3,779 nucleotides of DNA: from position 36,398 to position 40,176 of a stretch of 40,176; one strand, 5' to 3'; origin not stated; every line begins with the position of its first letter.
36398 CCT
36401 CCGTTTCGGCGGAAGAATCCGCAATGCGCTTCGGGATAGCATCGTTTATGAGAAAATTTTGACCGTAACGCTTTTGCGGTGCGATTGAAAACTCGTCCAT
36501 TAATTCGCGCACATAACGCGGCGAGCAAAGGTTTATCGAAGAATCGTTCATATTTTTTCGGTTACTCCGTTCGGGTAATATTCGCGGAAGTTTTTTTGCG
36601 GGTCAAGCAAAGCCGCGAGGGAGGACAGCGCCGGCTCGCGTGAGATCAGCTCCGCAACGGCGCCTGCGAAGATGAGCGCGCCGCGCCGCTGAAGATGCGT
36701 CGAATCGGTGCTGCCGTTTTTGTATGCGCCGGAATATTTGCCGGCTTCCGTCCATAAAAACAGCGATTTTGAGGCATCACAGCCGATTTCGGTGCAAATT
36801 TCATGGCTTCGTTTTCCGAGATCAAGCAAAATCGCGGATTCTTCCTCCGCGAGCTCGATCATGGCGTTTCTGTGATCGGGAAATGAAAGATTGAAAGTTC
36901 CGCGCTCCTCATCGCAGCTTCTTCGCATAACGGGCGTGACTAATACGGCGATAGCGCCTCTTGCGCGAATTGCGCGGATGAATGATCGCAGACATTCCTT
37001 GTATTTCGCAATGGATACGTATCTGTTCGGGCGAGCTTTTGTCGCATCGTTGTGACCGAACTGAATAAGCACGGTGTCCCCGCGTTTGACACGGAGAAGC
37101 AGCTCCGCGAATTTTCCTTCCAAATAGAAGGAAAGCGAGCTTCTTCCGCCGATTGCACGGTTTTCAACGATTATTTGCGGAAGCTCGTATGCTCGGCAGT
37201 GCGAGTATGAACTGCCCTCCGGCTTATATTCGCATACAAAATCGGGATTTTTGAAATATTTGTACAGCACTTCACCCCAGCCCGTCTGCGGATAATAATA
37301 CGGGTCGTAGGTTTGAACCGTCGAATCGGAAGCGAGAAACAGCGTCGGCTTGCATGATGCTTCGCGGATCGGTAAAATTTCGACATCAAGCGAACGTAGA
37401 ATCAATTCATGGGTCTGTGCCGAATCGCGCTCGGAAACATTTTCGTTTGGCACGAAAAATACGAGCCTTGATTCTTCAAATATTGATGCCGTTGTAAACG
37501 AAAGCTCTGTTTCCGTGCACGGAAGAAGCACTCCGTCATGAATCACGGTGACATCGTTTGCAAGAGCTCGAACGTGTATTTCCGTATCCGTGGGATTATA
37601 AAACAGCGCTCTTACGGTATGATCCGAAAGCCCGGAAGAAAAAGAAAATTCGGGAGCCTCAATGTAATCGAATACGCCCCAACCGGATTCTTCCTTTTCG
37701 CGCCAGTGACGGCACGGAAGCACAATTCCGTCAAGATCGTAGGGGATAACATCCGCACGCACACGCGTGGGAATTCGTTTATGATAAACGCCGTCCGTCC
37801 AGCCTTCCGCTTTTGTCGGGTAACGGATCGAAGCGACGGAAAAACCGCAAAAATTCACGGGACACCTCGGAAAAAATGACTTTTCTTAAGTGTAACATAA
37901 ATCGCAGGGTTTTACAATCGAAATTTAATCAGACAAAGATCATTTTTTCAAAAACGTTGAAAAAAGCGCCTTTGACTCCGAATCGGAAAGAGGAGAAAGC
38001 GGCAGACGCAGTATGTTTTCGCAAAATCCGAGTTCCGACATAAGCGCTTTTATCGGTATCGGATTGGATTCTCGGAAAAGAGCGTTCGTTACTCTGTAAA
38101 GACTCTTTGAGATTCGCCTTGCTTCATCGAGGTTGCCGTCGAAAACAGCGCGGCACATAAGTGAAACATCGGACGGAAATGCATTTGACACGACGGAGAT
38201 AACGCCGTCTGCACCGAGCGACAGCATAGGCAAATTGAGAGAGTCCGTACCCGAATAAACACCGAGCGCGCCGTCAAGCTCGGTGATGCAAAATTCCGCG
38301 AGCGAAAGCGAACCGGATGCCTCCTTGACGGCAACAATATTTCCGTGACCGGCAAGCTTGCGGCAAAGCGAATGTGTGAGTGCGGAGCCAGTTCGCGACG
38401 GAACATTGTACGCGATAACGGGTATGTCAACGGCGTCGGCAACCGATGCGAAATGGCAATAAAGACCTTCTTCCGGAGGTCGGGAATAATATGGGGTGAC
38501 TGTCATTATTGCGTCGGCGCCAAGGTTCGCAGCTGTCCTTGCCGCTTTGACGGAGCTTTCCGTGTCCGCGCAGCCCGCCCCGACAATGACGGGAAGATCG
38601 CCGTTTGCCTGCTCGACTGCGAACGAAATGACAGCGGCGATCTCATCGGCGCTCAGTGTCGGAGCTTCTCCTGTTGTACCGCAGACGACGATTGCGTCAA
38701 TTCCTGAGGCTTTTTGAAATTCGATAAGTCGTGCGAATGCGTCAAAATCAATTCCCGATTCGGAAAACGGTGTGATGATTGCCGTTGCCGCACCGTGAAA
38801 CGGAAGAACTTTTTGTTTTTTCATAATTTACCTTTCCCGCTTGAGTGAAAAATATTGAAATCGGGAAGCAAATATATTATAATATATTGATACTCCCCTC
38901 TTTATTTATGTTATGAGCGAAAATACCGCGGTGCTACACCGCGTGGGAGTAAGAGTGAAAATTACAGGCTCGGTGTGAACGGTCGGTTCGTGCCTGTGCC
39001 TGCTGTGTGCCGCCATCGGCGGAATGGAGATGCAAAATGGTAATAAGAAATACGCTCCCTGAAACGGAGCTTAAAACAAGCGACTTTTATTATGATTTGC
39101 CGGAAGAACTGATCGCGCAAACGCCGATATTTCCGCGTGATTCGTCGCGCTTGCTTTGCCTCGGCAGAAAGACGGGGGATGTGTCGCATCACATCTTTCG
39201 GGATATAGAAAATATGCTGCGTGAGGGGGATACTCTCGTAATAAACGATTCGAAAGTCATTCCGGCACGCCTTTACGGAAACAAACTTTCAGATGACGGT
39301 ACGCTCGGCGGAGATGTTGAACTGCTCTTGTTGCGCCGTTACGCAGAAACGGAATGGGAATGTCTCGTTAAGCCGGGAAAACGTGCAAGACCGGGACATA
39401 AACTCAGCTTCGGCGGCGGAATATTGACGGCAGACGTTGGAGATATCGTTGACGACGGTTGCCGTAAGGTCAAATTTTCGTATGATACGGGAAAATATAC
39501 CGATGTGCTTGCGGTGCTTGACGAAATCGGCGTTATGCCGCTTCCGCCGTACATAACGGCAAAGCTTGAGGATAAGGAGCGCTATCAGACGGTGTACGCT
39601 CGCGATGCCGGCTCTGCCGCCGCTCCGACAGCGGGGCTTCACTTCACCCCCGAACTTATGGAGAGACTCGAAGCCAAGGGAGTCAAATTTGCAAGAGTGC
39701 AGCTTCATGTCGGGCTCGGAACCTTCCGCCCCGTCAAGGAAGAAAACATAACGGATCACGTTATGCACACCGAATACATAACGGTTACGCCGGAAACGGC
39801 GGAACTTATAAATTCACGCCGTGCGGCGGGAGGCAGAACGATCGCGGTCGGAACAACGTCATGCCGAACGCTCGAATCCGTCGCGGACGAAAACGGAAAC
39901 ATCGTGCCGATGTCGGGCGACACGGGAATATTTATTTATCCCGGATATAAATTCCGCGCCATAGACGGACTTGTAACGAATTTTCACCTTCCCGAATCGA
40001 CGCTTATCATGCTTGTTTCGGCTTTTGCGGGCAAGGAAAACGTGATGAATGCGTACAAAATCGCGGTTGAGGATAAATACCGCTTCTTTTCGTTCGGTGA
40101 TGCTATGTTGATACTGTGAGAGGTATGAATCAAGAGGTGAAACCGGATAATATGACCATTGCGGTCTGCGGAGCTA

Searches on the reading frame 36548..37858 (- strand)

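Call 8: search_protein_families(library=pfam, proteins=[window:36548-37858:-], max_evalue=0.001)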
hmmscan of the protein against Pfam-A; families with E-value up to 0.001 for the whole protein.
window:36548-37858:- (436 aa): 2 families
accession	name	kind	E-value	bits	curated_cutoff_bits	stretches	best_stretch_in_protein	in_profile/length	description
PF13472.12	Lipase_GDSL_2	-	6.1e-10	40.3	32.9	1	222-360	27-150/178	GDSL-like Lipase/Acylhydrolase family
PF00657.28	Lipase_GDSL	-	3.5e-07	31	23.6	1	178-398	6-205/208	GDSL-like Lipase/Acylhydrolase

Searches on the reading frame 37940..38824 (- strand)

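Call 8: search_protein_families(library=pfam, proteins=[window:37940-38824:-], max_evalue=0.001)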
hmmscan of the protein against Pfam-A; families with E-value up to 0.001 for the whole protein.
window:37940-38824:- (294 aa): 1 family
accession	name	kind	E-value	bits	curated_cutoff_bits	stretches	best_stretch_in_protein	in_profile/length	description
PF00701.28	DHDPS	-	4.6e-82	275.4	22.1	1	9-288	2-283/289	Dihydrodipicolinate synthetase family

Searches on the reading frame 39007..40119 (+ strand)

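Call 51: search_protein_families(library=pfam, proteins=[window:39007-40119:+], max_evalue=0.1)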
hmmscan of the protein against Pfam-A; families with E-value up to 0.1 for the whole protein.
window:39007-40119:+ (370 aa): 1 family
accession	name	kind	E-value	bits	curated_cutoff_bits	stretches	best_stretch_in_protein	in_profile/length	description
PF02547.20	Queuosine_synth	-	7e-138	459.6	25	1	24-369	1-322/322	Queuosine biosynthesis protein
